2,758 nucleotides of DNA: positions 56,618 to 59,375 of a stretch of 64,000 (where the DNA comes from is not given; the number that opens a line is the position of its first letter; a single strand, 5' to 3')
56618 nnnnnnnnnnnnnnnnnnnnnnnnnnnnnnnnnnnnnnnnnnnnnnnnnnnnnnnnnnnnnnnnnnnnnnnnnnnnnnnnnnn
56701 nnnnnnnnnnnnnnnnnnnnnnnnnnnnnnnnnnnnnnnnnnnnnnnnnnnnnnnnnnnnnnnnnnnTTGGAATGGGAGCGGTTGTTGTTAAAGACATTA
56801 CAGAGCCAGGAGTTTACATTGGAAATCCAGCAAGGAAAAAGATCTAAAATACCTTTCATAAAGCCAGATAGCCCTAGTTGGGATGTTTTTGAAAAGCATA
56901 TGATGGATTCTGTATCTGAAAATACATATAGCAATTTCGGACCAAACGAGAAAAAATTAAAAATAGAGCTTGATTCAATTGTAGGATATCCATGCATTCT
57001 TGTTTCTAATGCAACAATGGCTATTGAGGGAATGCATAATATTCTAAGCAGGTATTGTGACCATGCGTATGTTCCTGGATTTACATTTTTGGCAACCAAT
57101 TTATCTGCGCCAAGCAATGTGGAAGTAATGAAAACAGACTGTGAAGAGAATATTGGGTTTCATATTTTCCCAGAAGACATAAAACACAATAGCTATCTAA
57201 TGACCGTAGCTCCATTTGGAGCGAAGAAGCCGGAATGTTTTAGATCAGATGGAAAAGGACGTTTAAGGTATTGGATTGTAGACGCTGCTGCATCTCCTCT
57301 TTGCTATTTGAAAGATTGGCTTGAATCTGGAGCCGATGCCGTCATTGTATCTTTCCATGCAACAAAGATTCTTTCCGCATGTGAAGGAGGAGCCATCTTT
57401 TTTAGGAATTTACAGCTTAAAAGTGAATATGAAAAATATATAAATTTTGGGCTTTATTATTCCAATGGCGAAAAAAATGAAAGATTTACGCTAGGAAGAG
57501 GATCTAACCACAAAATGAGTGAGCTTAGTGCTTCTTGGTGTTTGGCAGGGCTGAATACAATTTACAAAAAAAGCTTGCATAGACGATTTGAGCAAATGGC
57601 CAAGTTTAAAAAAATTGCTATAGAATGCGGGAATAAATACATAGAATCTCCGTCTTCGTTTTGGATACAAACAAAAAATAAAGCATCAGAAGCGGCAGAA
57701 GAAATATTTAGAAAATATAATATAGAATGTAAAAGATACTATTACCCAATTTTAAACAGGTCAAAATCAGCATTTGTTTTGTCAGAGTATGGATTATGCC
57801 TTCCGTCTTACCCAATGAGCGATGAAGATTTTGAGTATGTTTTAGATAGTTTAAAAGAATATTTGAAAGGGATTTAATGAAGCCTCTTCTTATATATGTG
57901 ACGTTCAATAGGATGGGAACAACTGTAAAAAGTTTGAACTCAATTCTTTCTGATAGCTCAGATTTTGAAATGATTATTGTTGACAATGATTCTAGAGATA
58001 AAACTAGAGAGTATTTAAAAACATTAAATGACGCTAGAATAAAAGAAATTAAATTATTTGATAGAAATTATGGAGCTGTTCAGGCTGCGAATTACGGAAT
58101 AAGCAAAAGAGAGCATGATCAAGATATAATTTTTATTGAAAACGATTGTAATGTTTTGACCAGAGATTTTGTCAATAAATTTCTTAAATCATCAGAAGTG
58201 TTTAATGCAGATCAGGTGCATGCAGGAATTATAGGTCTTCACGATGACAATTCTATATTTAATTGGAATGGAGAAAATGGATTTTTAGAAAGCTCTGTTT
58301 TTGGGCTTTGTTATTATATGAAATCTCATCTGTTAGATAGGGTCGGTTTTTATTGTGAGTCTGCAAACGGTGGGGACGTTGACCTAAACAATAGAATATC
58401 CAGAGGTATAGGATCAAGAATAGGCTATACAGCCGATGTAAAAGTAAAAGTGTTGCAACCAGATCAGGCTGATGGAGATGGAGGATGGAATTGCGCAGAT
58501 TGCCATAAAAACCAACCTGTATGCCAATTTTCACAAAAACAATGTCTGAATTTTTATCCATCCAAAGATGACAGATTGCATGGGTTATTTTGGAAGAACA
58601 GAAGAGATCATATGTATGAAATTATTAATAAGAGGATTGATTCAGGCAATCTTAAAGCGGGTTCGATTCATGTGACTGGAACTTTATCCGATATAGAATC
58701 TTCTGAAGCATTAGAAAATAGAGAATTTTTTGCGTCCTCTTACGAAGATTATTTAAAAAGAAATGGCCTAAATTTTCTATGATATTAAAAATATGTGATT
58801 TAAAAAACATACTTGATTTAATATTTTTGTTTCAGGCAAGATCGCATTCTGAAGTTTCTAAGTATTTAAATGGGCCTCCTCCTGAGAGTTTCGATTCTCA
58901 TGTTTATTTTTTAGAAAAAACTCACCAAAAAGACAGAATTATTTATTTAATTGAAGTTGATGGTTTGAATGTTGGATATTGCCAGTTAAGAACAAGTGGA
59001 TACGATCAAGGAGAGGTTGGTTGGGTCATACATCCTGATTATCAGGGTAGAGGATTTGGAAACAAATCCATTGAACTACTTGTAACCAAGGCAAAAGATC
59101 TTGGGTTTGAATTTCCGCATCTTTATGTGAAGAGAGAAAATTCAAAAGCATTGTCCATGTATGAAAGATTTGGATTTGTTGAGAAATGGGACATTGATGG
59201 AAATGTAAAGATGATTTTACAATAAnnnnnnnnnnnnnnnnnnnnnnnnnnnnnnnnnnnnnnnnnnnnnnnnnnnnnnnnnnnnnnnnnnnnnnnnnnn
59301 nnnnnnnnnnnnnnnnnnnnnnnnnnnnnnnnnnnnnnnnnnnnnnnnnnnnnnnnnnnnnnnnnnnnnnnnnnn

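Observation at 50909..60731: Second sugar-modification block: two DegT aminotransferases, a NeuD/PglD acetyltransferase, a GNAT, GT2 and GT-B glycosyltransferases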

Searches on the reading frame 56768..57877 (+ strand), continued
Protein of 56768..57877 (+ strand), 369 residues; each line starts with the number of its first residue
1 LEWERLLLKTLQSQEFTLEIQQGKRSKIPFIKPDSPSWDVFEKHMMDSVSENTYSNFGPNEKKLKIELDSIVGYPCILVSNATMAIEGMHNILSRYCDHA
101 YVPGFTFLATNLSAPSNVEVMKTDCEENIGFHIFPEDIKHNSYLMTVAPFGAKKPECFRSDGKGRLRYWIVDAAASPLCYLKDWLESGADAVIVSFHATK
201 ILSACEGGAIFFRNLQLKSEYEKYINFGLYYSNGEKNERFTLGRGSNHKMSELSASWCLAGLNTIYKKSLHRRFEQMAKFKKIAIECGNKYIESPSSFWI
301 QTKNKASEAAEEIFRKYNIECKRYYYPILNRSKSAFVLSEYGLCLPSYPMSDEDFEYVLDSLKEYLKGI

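Call 78: find_encoding_contigs(protein=P0188, flank=10000, max_places=1)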
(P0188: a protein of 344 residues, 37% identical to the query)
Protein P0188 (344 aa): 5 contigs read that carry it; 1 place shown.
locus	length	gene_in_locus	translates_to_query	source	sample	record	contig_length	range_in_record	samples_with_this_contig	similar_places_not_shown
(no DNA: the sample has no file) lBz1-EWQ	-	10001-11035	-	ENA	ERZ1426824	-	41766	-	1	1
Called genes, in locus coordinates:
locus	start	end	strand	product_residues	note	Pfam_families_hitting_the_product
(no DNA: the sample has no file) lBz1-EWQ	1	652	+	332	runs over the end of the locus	PF01073:3Beta_HSD, PF01370:Epimerase, PF02719:Polysacc_synt_2, PF04321:RmlD_sub_bind, PF16363:GDP_Man_Dehyd, PF07993:NAD_binding_4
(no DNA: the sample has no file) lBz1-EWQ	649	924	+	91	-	-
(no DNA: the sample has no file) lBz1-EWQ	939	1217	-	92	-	-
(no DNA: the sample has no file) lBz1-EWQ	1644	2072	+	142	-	-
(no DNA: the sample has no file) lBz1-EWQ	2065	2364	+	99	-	-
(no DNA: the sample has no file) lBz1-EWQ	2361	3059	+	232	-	PF02811:PHP (weak)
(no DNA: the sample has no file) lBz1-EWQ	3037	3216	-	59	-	-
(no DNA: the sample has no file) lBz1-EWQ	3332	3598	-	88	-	-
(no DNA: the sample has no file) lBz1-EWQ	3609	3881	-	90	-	-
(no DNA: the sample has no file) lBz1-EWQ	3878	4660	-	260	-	-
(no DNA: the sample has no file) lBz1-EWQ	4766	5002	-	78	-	-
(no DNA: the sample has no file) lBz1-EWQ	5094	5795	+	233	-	PF00149:Metallophos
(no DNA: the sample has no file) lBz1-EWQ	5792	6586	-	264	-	-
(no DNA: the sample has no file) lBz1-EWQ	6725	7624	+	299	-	PF00483:NTP_transferase, PF12804:NTP_transf_3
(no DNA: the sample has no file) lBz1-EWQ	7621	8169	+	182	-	PF00908:dTDP_sugar_isom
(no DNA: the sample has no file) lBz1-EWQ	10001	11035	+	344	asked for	PF01041:DegT_DnrJ_EryC1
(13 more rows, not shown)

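Call 83: find_related_loci(query=A4, collection=metagenome_contigs, flank=10000)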
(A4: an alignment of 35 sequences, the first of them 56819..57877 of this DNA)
Query A4 (352 aa) in metagenome_contigs; peptide patterns used: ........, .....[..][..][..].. (x = any residue, [..] = any of these).
32 stretches matched a pattern; 25 encode a relative of the query (tblastn E <= 1e-3); 25 distinct loci.
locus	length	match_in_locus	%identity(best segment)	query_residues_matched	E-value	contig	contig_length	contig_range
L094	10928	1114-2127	41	11-346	1e-71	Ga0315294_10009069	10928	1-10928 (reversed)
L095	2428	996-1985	41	18-346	8e-73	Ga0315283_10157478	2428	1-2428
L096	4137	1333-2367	40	1-346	2e-69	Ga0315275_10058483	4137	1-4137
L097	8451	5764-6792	40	1-346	2e-69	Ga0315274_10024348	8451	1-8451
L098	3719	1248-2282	40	1-346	2e-69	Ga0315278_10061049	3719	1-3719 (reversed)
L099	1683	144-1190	38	3-349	2e-71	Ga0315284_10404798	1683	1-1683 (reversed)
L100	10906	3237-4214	42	11-337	1e-67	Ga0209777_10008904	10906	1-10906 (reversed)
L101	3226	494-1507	40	10-349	3e-67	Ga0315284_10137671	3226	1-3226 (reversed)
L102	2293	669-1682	39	10-349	3e-68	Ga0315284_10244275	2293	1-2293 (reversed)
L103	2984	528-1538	39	9-346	2e-66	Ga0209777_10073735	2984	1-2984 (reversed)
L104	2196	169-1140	39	11-337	6e-67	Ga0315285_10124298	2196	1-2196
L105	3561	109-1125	39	11-347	6e-65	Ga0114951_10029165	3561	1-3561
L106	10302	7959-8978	39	11-347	8e-65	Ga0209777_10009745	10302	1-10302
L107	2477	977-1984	38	11-348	2e-65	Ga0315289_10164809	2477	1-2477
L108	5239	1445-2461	39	11-347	7e-64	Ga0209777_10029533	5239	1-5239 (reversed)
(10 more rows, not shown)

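Call 99: search_protein_families(library=pfam, proteins=[L011:14369-15355:+, L011:15446-15853:+, L011:17836-18414:+, L011:13871-14314:+, L011:8459-9346:+, L011:9357-10028:+, L011:7584-8462:+, L011:608-1240:+, L011:18411-19034:+, L011:19027-19713:+], max_evalue=0.1)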
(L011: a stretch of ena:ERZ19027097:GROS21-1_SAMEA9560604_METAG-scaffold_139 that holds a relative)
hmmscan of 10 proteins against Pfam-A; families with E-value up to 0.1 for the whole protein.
L011:14369-15355:+ (328 aa): 1 family
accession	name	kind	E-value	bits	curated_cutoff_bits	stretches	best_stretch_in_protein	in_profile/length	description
PF05698.19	Trigger_C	-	0.088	13.3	22.7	0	212-306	7-103/162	Bacterial trigger factor protein (TF) C-terminus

L011:15446-15853:+ (135 aa): 0 families

L011:17836-18414:+ (192 aa): 0 families

L011:13871-14314:+ (147 aa): 0 families

L011:8459-9346:+ (295 aa): 0 families

L011:9357-10028:+ (223 aa): 1 family
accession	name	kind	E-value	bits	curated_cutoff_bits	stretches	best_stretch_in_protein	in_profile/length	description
PF05050.19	Methyltransf_21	-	0.003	18.2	22.7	1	112-178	106-172/173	Methyltransferase FkbM domain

L011:7584-8462:+ (292 aa): 2 families
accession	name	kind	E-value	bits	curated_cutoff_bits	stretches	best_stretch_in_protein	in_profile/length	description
PF00535.33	Glycos_transf_2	-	0.0012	19.2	23.3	1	3-76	17-91/168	Glycosyl transferase family 2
PF13704.12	Glyco_tranf_2_4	-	0.017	16.1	27.5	1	14-69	21-76/98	Glycosyl transferase family 2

L011:608-1240:+ (210 aa): 0 families

L011:18411-19034:+ (207 aa): 4 families
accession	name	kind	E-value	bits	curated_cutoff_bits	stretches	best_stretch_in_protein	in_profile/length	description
PF02195.25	ParB_N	-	7.6e-06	26.3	26.3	1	12-93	5-90/95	ParB N-terminal domain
PF13719.11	Zn_ribbon_5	-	0.0074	16.5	29.3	1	176-191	3-18/37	zinc-ribbon domain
PF23903.1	Phage_zn_bind_2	-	0.032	14.6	27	1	175-199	3-26/44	Phage zinc binding domain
PF13717.11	Zn_ribbon_4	-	0.087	13.2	30.3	0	176-191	3-18/36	zinc-ribbon domain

L011:19027-19713:+ (228 aa): 1 family
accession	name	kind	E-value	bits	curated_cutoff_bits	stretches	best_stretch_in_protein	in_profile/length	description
PF02195.25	ParB_N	-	0.00021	21.7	26.3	1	10-92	4-90/95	ParB N-terminal domain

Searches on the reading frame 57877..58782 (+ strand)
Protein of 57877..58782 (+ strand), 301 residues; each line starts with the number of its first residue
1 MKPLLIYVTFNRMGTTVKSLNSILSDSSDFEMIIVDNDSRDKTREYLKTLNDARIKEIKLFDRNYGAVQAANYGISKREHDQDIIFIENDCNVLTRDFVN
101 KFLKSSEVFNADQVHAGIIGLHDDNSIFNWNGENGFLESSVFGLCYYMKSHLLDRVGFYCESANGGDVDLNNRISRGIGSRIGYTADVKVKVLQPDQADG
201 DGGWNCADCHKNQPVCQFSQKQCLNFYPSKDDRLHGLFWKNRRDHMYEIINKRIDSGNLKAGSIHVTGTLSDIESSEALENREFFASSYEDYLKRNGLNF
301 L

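Call 3: search_protein_families(library=pfam, proteins=[window:57877-58782:+], max_evalue=0.01)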
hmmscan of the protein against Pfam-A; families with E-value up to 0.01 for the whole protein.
window:57877-58782:+ (301 aa): 3 families
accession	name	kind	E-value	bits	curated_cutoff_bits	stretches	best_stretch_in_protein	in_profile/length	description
PF00535.33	Glycos_transf_2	-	1.3e-11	45.1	23.3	1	6-131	3-128/168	Glycosyl transferase family 2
PF10111.15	Glyco_tranf_2_2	-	1.8e-06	28.1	27.3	1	28-110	28-110/276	Glycosyltransferase like family 2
PF13704.12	Glyco_tranf_2_4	-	0.0072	17.2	27.5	0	32-61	22-51/98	Glycosyl transferase family 2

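Call 9: search_protein_families(library=ncbifam, proteins=[window:57877-58782:+], max_evalue=0.01)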
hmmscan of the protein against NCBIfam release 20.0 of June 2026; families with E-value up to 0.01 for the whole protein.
window:57877-58782:+ (301 aa): 13 families
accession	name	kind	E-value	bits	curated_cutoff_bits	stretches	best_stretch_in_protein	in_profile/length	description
NF041875.1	EPS_EpsD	equivalog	6.4e-08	32.4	370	1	9-119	7-116/325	exopolysaccharide biosynthesis glycosyltransferase EpsD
NF047683.1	TeichurnBiosyTuaG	equivalog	6.8e-08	32.4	400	1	6-91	11-97/252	teichuronic acid biosynthesis protein TuaG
NF038299.1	EPS_HpsN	equivalog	1.1e-06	27.8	425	1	6-102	6-102/317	hormogonium polysaccharide biosynthesis glycosyltransferase HpsN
NF007453.0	PRK10018.1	equivalog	1.2e-06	28.5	382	1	7-92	11-98/280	colanic acid biosynthesis glycosyltransferase WcaA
NF047588.1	GlcsyltransPgfSStrep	equivalog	2.2e-05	23.8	500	1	15-113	25-121/308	glycosyltransferase PgfS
NF050050.1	ProtGlycPglI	equivalog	2.8e-05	23.7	500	1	6-100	7-103/306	GalNAc(5)-diNAcBac-PP-undecaprenol beta-1,3-glucosyltransferase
TIGR04009.1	wcaE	equivalog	0.00029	20.2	369.2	1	10-97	13-98/248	colanic acid biosynthesis glycosyltransferase WcaE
TIGR03937.1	PgaC_IcaA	equivalog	0.00034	19.7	422.3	1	9-91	53-136/407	poly-beta-1,6-N-acetyl-D-glucosamine synthase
TIGR03965.1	mycofact_glyco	equivalog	0.001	18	280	1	20-95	93-169/467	mycofactocin biosynthesis glycosyltransferase MftF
TIGR04283.1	glyco_like_mftF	equivalog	0.0025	17.4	182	1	14-176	15-171/221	TIGR04283 family arsenosugar biosynthesis glycosyltransferase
NF038302.1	EPS_HpsE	equivalog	0.0031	16.5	300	1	17-103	20-108/307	hormogonium polysaccharide biosynthesis glycosyltransferase HpsE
NF007482.0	PRK10073.1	equivalog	0.0032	16.5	423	1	11-93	16-98/334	glycosyltransferase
NF053739.1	GlytfEpsEBac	equivalog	0.0045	16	450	1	6-65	6-66/265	glycosyltransferase EpsE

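Call 39: search_protein_families(library=phrogs, proteins=[window:57877-58782:+], max_evalue=0.001)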
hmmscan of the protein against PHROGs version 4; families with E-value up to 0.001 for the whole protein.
window:57877-58782:+ (301 aa): 1 family
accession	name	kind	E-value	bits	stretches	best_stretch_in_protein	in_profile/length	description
phrog_841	-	moron, auxiliary metabolic gene and host takeover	3.5e-05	24.4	1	16-112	23-116/309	GtrB-like O-antigen conversion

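Call 56: search_solved_structures(query=window:57877-58782:+, max_evalue=0.01, show_alignments=1)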
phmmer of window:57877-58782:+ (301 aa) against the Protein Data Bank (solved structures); distinct sequences matched with E-value up to 0.01: 3.
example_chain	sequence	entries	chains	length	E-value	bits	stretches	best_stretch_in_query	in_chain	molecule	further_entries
8vh7_A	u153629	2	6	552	0.0028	20.5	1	10-100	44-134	Heparosan synthase B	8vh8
8viw_A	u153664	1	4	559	0.0028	20.5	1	10-100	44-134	Heparosan synthase B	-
1h7l_A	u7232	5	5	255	0.0031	20.4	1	5-56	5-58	SPORE COAT POLYSACCHARIDE BIOSYNTHESIS PROTEIN SPSA | PROTEIN (SPORE COAT POLYSACCHARIDE BIOSYNTHESIS PROTEIN SPSA)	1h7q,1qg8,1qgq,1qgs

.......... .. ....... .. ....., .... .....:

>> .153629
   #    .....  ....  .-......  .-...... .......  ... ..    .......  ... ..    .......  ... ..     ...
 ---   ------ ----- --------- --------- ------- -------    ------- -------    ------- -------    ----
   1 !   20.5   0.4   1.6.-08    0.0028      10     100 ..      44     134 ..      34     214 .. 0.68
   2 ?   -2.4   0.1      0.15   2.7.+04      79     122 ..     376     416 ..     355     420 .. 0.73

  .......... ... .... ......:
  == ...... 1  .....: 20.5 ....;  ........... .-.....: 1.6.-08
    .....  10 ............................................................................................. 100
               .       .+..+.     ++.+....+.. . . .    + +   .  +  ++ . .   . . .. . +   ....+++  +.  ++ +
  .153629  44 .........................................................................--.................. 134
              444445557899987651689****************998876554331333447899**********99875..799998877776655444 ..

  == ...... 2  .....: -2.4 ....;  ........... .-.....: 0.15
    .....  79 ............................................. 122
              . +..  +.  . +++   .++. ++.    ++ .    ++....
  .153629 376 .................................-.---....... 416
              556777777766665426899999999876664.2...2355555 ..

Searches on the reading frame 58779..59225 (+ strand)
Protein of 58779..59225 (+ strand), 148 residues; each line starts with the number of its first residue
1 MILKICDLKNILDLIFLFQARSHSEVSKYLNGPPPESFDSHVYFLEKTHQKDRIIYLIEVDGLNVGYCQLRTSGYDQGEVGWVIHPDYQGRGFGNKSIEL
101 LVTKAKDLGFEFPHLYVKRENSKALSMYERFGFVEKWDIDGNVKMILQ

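Call 3: search_protein_families(library=pfam, proteins=[window:58779-59225:+], max_evalue=0.01)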
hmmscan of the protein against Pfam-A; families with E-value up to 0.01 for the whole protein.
window:58779-59225:+ (148 aa): 5 families
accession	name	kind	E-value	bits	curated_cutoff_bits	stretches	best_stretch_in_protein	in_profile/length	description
PF00583.31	Acetyltransf_1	-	8.2e-14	52.3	20.7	1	33-133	11-116/116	Acetyltransferase (GNAT) family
PF13302.13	Acetyltransf_3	-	2.1e-12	48.4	25.4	1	13-134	11-138/138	Acetyltransferase (GNAT) domain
PF13508.13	Acetyltransf_7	-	2.1e-11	44.5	27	1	52-135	2-84/84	Acetyltransferase (GNAT) domain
PF13673.13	Acetyltransf_10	-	2.7e-06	27.8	23.6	1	46-135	24-109/128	Acetyltransferase (GNAT) domain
PF08445.16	FR47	-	6.3e-05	23.3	22.1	1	81-137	25-81/86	FR47-like protein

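Call 9: search_protein_families(library=ncbifam, proteins=[window:58779-59225:+], max_evalue=0.01)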
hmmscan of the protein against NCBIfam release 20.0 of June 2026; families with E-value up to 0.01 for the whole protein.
window:58779-59225:+ (148 aa): 9 families
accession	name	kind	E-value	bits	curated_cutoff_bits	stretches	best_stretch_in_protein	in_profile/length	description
TIGR01575.1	rimI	equivalog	6.9e-09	35.9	86.4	1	46-135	25-114/132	ribosomal protein S18-alanine N-acetyltransferase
NF011709.0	PRK15130.1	equivalog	1.6e-08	34.6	218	1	13-134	16-141/186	spermidine N1-acetyltransferase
TIGR03448.1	mycothiol_MshD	equivalog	1.4e-07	31.1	163.1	1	84-135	236-287/294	mycothiol synthase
NF002959.0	PRK03624.1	equivalog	7.9e-06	25.6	124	1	50-136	46-132/147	GNAT family acetyltransferase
NF007025.1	PRK09491.1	equivalog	1.5e-05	25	173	1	83-135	69-121/145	ribosomal protein S18-alanine N-acetyltransferase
TIGR03585.1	PseH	equivalog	1.9e-05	24.8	93.1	1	17-134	14-134/156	UDP-4-amino-4,6-dideoxy-N-acetyl-beta-L-altrosamine N-acetyltransferase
NF040503.1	resist_ArsN1a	equivalog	4.9e-05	23.1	170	1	78-135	78-135/159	arsinothricin resistance N-acetyltransferase ArsN1 family A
NF000486.1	AAC_6p_Ip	exception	0.0082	16.1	390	1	49-123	28-103/173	aminoglycoside 6'-N-acetyltransferase AAC(6')-Ip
NF005840.0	PRK07757.1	equivalog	0.0099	15.8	154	0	53-110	42-100/153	N-acetyltransferase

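Call 39: search_protein_families(library=phrogs, proteins=[window:58779-59225:+], max_evalue=0.001)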
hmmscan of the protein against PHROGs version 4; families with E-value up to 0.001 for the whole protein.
window:58779-59225:+ (148 aa): 4 families
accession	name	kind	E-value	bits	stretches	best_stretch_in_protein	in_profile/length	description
phrog_1249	-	other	9.3e-17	62.3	1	9-135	16-148/180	acetyltransferase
phrog_3810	-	other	3.9e-11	44.1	1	31-137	40-146/155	acetyltransferase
phrog_21214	-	other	0.00027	22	1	47-133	47-122/129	acetyltransferase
phrog_11143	-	unknown function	0.00042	20.4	1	37-104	217-285/357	-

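Call 55: search_solved_structures(query=window:58779-59225:+, max_evalue=0.001, show_alignments=1)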
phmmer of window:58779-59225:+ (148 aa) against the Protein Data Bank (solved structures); distinct sequences matched with E-value up to 0.001: 27.
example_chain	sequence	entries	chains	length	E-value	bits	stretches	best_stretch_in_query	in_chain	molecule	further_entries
3wr7_A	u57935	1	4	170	6.4e-08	36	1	13-135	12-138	Spermidine N1-acetyltransferase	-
6cy6_A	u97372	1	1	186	8.4e-08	35.7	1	13-135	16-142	Spermidine N(1)-acetyltransferase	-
4r9m_A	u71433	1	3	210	1.2e-07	35.2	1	13-135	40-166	Spermidine N(1)-acetyltransferase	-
6vfm_A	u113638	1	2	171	4.1e-07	33.4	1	12-137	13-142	Spermidine N1-acetyltransferase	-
2ge3_A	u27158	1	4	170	4.8e-07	33.2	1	27-136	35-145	probable acetyltransferase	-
6d72_A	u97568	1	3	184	6.8e-07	32.7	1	13-140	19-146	Spermidine N1-acetyltransferase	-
5wif_A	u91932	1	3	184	6.8e-07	32.7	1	13-140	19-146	Spermidine N1-acetyltransferase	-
6vfn_A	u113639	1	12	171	1e-06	32.1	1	12-138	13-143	Spermidine N1-acetyltransferase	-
7kx2_A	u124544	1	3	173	1.2e-06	31.9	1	13-137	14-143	Spermidine N(1)-acetyltransferase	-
7kx3_A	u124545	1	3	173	1.2e-06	31.9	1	13-137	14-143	Spermidine N(1)-acetyltransferase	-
6dau_A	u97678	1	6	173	1.2e-06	31.9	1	13-137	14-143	Spermidine N1-acetyltransferase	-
7kwq_A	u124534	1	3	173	1.2e-06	31.8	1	13-137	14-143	Spermidine N(1)-acetyltransferase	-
4ygo_A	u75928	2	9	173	1.2e-06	31.8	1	13-137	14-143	Spermidine n1-acetyltransferase | Spermidine N(1)-acetyltransferase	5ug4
7kwx_A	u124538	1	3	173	1.3e-06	31.8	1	13-137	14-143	Spermidine N(1)-acetyltransferase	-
4jjx_A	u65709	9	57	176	1.3e-06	31.8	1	13-137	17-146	Spermidine n1-acetyltransferase | Spermidine N(1)-acetyltransferase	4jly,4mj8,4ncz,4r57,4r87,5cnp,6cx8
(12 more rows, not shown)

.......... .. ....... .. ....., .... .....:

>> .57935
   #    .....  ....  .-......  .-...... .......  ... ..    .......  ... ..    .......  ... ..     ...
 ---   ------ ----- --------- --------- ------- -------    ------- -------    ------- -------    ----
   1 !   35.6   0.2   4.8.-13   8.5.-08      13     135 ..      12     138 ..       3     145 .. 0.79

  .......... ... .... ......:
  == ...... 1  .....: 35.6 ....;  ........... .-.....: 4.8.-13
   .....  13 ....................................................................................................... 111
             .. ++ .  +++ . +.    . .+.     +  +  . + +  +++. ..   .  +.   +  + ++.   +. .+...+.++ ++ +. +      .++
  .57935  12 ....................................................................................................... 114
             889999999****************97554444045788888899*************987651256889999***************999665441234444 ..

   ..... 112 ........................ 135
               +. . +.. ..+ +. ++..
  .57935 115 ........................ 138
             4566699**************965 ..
